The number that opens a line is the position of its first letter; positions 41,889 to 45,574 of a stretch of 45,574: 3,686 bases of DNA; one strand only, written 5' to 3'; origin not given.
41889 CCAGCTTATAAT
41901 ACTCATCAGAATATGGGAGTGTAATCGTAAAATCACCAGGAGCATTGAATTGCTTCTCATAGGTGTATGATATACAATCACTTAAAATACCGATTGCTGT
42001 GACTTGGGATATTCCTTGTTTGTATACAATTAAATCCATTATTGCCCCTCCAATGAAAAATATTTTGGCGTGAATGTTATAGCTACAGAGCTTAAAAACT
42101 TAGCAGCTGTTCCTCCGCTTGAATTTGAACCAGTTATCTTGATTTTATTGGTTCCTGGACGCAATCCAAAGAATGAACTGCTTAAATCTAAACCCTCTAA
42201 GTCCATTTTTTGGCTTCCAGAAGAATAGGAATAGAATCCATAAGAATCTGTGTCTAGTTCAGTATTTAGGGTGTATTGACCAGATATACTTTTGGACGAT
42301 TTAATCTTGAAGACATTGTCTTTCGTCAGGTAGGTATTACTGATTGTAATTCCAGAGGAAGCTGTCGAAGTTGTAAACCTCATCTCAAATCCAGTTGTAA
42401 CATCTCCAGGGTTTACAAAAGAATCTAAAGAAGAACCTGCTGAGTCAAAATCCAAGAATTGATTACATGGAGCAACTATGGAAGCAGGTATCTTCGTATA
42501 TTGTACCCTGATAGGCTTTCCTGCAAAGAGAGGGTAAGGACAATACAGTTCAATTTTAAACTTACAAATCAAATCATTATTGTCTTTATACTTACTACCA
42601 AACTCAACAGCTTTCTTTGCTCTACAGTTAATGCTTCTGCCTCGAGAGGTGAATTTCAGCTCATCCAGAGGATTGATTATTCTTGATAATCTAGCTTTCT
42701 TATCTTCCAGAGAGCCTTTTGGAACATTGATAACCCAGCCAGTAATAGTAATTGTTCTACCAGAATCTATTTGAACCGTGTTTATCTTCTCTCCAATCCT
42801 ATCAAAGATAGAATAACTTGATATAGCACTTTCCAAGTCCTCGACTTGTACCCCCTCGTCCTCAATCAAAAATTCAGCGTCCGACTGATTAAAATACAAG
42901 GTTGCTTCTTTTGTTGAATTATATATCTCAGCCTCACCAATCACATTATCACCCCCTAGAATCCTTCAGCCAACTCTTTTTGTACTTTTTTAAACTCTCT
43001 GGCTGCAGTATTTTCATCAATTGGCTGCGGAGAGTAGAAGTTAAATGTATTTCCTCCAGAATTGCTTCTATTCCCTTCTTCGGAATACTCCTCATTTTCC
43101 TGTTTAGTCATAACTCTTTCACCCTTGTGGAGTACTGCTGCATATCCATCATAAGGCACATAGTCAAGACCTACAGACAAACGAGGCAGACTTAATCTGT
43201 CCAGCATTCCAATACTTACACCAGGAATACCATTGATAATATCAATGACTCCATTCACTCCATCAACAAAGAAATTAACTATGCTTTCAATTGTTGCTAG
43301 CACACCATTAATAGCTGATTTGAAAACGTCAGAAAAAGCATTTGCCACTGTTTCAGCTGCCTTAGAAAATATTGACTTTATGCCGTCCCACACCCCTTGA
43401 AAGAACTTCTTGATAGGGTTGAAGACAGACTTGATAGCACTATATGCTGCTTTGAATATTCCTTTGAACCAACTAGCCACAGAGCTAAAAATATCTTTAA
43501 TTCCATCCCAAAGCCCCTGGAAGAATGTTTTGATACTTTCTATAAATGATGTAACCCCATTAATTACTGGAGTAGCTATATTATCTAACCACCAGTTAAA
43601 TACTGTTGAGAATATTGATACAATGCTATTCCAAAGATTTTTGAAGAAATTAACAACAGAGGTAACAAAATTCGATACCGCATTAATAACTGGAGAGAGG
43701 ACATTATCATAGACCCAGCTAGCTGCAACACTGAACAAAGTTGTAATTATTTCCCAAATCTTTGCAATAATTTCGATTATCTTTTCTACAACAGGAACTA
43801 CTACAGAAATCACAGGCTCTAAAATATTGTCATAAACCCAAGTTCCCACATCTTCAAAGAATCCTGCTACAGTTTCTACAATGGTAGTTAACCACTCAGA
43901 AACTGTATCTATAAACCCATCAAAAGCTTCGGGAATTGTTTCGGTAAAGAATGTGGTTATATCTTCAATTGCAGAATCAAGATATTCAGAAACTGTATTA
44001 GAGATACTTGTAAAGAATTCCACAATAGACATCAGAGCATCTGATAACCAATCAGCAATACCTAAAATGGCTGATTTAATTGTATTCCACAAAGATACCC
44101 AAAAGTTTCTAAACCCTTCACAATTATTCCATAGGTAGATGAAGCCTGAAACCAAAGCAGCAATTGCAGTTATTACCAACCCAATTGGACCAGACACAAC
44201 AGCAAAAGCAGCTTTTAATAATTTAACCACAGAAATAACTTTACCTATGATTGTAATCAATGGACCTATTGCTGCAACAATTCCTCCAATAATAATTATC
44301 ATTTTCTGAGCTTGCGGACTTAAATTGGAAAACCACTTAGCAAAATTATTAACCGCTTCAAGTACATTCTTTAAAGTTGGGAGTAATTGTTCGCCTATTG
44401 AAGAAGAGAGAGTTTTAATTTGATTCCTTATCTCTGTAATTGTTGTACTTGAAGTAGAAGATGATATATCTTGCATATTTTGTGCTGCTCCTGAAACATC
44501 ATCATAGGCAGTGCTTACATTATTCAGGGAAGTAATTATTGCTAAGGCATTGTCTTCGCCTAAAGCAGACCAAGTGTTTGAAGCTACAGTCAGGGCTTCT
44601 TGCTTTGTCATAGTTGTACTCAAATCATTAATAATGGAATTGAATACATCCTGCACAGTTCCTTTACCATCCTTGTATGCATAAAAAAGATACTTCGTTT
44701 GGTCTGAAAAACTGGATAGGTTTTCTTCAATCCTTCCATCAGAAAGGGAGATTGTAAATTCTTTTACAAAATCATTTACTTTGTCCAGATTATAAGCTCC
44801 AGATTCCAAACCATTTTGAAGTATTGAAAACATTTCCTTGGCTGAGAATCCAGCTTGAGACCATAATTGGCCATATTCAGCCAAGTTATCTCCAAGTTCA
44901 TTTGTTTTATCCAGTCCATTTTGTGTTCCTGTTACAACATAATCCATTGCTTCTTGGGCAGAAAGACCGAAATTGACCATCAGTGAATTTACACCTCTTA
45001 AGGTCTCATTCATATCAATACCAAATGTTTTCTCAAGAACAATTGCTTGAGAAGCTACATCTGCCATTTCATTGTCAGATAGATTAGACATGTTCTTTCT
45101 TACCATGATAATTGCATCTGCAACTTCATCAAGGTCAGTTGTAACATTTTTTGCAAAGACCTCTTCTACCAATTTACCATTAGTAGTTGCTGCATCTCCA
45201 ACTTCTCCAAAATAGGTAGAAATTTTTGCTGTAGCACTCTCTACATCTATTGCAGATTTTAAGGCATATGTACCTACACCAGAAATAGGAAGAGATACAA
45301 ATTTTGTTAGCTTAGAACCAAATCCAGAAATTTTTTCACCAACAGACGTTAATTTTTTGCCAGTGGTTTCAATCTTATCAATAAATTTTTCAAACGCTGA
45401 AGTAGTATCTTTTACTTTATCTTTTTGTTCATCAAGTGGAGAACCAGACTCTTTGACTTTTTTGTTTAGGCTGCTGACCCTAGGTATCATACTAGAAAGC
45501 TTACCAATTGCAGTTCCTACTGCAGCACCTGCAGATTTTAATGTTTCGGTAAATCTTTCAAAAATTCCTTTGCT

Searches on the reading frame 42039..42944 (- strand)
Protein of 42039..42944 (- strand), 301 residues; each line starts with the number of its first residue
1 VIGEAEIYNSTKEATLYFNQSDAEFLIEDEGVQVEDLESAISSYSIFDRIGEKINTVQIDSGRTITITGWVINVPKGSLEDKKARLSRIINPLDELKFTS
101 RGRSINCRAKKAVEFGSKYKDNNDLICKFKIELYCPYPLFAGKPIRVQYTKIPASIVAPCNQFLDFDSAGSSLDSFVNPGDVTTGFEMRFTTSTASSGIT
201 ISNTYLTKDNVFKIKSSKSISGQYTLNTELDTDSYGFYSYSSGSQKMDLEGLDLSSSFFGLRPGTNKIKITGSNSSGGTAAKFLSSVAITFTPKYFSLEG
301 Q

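Call 17: search_protein_families(library=phrogs, proteins=[window:42039-42944:-], max_evalue=0.001)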
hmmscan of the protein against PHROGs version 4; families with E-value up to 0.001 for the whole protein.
window:42039-42944:- (301 aa): 1 family
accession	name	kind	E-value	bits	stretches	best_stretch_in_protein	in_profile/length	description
phrog_33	-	tail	2.3e-16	61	1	20-295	53-277/651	distal tail protein Dit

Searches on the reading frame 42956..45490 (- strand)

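Call 17: search_protein_families(library=phrogs, proteins=[window:42956-45490:-], max_evalue=0.001)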
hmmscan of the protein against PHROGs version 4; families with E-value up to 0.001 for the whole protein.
window:42956-45490:- (844 aa): 50 families (the best 25 are shown)
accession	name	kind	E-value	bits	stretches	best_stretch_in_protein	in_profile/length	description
phrog_1272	-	tail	3.4e-116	390.6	1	11-754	190-992/1606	tail length tape measure protein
phrog_58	-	tail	4.4e-85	288.1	1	8-757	225-960/1544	tail length tape measure protein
phrog_991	-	tail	3.5e-74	251.3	2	20-632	223-803/1966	tail length tape measure protein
phrog_5218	-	unknown function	1.7e-64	219.7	1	14-453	156-659/1599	-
phrog_1533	-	tail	4.1e-51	174.8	1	7-483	173-673/1688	tail length tape measure protein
phrog_4197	-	tail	2.8e-43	149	1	119-817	560-1213/1783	tail length tape measure protein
phrog_971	-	lysis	3e-42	146.4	1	85-737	175-774/1338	endolysin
phrog_1535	-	tail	4.3e-41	142.1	2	510-774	780-1057/1152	tail length tape measure protein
phrog_28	-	tail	1.5e-40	140.7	1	8-511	205-710/1228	tail length tape measure protein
phrog_167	-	tail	4.6e-37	128.4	2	458-755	789-1006/1555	tail length tape measure protein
phrog_1293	-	tail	1.3e-36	126.9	2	114-441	386-557/1424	tail length tape measure protein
phrog_3981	-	tail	5.7e-28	99.4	2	38-564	9-457/584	tail length tape measure protein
phrog_4704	-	tail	6.2e-28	98.8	1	6-428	145-565/625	tail length tape measure protein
phrog_305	-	tail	1.3e-27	97.9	2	556-764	460-662/1001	tail length tape measure protein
phrog_4200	-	tail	5.2e-27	95.7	1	312-753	82-533/732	tail length tape measure protein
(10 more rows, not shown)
